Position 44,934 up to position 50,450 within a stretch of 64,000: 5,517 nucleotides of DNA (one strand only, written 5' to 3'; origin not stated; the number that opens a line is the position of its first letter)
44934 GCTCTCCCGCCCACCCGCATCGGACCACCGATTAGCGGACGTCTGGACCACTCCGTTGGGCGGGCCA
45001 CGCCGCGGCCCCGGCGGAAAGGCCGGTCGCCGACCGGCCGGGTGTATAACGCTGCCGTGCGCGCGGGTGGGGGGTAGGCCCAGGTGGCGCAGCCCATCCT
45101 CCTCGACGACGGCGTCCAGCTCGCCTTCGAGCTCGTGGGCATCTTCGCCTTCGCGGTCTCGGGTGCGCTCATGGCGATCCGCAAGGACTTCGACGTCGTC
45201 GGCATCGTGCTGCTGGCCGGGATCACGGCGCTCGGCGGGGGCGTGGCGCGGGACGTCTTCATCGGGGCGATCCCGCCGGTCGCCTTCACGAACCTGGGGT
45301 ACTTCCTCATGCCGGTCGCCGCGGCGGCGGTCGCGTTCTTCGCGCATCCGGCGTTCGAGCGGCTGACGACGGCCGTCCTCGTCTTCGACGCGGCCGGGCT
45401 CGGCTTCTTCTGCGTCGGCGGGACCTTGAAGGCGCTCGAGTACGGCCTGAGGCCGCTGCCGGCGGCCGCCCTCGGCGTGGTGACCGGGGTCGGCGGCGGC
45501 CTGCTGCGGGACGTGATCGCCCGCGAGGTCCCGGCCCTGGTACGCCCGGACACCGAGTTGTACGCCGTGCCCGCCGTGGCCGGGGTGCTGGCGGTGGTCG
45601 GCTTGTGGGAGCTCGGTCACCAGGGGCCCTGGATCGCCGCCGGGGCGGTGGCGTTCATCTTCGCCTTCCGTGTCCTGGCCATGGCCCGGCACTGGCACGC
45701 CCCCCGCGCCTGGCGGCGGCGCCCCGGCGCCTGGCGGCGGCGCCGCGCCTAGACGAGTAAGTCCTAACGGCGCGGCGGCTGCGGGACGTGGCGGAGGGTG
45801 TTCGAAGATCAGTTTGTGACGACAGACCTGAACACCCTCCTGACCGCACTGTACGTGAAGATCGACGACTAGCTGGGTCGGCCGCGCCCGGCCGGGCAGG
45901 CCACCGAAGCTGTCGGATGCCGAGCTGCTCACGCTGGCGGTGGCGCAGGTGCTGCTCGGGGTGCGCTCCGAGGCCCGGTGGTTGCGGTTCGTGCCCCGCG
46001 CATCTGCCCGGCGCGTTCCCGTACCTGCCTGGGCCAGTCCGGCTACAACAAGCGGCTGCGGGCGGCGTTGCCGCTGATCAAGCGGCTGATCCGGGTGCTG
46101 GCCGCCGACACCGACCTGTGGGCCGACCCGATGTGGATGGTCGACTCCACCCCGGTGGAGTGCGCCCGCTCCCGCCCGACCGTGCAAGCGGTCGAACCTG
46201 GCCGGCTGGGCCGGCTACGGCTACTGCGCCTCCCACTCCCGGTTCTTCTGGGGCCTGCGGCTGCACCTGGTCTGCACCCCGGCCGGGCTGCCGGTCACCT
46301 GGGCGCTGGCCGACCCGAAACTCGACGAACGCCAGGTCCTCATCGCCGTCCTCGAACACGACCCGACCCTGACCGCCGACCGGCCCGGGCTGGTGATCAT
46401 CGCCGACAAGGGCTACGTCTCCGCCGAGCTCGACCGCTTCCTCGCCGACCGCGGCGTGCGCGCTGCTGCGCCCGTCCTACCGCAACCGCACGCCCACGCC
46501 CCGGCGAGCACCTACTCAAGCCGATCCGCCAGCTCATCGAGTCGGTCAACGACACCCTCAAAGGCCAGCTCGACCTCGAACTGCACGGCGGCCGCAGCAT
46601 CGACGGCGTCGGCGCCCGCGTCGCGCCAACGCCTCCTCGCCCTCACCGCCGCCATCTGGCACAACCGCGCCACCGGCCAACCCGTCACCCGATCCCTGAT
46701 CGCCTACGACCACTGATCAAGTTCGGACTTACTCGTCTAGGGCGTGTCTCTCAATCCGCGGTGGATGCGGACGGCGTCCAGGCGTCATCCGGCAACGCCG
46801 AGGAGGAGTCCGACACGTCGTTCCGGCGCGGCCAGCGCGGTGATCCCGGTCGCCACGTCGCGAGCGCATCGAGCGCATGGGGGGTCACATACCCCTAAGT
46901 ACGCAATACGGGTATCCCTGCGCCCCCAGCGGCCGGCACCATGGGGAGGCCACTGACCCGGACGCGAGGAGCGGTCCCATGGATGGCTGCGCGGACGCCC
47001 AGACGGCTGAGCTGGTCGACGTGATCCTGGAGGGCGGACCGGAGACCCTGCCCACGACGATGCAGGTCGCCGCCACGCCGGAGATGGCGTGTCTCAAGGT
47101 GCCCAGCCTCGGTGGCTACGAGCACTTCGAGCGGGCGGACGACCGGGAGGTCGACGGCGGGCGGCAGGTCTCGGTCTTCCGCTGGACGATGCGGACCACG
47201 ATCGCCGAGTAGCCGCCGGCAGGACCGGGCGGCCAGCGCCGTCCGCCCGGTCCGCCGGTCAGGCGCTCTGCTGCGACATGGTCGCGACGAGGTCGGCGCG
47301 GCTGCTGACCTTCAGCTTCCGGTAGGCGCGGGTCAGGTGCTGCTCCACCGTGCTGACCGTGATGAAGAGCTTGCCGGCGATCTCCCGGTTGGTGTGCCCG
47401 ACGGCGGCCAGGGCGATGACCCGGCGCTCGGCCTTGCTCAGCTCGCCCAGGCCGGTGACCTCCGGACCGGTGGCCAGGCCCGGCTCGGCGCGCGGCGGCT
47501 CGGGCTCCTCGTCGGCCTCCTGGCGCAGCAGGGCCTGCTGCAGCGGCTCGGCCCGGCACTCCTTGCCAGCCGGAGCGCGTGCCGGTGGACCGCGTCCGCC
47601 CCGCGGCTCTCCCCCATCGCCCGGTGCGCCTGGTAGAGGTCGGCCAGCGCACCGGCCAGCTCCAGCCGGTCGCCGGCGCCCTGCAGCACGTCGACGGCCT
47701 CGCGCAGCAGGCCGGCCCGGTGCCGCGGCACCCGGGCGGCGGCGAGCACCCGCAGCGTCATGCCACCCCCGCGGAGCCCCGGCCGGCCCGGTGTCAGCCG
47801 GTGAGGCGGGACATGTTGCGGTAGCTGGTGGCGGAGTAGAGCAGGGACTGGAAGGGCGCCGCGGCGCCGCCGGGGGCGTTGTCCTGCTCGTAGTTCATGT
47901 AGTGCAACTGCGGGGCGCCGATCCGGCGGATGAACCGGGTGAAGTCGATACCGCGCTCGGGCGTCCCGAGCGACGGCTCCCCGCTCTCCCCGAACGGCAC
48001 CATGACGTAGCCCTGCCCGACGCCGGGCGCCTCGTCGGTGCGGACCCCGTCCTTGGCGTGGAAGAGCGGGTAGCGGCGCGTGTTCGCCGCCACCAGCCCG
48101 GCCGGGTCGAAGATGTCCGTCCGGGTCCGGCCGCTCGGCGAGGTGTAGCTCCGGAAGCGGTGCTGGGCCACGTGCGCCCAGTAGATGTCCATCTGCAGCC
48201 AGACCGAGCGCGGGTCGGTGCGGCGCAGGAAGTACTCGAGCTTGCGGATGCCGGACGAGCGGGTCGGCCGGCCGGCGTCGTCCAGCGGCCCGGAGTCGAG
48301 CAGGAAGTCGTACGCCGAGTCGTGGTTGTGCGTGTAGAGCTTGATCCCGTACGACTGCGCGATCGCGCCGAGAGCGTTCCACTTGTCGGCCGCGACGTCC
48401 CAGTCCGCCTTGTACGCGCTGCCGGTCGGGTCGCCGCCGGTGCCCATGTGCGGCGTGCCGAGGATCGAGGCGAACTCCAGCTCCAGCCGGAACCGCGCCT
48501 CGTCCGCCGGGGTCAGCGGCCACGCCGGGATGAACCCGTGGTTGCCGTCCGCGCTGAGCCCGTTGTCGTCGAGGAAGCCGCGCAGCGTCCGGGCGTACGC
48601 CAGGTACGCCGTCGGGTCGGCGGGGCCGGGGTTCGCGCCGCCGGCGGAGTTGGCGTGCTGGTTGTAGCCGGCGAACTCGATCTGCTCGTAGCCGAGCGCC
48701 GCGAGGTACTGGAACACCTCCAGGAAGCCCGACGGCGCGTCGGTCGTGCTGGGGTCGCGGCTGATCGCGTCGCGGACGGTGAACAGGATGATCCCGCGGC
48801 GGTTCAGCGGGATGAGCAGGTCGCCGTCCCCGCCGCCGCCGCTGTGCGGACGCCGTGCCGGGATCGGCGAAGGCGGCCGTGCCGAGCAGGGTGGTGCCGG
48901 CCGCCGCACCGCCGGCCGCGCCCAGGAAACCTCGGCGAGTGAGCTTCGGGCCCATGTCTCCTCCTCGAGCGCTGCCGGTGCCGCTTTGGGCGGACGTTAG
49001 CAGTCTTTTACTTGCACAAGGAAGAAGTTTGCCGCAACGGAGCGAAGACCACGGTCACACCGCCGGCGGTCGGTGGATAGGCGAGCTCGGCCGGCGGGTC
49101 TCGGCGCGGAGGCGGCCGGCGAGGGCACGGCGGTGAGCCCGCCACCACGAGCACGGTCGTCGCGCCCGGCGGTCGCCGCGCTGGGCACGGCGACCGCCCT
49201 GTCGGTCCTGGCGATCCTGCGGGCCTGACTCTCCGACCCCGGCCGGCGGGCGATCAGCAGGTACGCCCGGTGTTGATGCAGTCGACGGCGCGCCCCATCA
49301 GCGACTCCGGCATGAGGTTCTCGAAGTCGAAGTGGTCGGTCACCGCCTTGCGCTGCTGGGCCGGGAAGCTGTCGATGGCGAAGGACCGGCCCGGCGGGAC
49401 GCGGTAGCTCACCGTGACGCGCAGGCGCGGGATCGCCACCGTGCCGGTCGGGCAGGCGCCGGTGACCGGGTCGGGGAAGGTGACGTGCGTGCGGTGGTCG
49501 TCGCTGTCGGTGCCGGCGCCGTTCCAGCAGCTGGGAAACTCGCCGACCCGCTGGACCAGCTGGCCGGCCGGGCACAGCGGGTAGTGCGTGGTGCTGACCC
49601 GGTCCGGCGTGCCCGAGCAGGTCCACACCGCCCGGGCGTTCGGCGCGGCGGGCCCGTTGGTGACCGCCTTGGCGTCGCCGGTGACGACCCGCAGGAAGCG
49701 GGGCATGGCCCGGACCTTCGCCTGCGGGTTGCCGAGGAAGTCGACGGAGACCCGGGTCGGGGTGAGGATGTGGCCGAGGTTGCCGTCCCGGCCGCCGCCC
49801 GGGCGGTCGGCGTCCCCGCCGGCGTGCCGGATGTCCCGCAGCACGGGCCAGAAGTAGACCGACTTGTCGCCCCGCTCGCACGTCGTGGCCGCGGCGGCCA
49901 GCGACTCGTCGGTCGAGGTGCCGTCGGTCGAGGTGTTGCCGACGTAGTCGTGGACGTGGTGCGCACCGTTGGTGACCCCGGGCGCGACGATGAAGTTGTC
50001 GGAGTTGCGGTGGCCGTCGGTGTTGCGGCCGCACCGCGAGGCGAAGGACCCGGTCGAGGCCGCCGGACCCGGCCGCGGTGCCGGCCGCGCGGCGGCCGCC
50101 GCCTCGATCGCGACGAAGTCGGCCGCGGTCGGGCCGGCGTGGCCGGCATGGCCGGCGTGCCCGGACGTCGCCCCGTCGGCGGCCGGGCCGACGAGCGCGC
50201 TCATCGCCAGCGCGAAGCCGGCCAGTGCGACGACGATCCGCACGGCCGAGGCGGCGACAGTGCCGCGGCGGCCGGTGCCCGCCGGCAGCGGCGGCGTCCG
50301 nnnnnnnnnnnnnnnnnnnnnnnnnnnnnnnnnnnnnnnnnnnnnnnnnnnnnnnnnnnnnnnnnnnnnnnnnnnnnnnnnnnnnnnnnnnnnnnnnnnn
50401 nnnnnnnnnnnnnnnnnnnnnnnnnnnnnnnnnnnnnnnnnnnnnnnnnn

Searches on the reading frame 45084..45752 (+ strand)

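Call 29: search_protein_families(library=pfam, proteins=[window:45084-45752:+], max_evalue=0.001)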
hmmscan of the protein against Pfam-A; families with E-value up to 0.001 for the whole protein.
window:45084-45752:+ (222 aa): 1 family
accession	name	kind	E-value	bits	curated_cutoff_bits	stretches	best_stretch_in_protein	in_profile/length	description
PF03458.18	Gly_transporter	-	2.4e-39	133.5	23.5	2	100-175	2-77/78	Glycine transporter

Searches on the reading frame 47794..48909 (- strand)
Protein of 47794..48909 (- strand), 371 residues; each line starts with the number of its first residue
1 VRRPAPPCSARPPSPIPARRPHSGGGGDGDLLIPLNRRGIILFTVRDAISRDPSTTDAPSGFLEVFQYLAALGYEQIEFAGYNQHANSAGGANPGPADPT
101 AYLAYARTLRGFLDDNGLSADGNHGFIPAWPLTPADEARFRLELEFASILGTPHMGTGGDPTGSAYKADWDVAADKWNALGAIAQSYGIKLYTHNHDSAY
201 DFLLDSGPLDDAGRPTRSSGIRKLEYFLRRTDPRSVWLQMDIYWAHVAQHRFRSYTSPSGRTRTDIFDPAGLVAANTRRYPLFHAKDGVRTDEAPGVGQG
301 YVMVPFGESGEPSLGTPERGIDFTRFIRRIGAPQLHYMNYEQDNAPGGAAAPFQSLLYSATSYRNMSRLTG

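Call 29: search_protein_families(library=pfam, proteins=[window:47794-48909:-], max_evalue=0.001)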
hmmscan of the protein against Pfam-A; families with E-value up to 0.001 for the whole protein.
window:47794-48909:- (371 aa): 1 family
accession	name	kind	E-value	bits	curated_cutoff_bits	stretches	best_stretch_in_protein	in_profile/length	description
PF01261.30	AP_endonuc_2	-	2.7e-14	53.9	31.1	1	66-331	1-217/249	Xylose isomerase-like TIM barrel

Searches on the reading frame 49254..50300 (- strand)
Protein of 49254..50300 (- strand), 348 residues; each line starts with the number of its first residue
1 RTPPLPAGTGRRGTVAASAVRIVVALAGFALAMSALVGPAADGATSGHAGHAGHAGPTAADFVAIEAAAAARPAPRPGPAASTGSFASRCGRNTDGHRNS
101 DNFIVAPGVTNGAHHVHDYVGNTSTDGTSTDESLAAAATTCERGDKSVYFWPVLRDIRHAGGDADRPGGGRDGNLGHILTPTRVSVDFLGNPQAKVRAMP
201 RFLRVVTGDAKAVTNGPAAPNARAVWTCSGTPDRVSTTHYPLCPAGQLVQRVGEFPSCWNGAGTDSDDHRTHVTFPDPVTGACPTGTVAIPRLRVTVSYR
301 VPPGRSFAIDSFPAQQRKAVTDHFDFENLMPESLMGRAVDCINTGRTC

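Call 80: search_protein_families(library=pfam, proteins=[window:49254-50300:-], max_evalue=0.001)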
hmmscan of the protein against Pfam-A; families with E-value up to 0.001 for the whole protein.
window:49254-50300:- (348 aa): 1 family
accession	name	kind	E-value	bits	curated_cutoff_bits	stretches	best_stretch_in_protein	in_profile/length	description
PF09362.15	DUF1996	-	2.5e-23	83.8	27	1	104-303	3-204/237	Domain of unknown function (DUF1996)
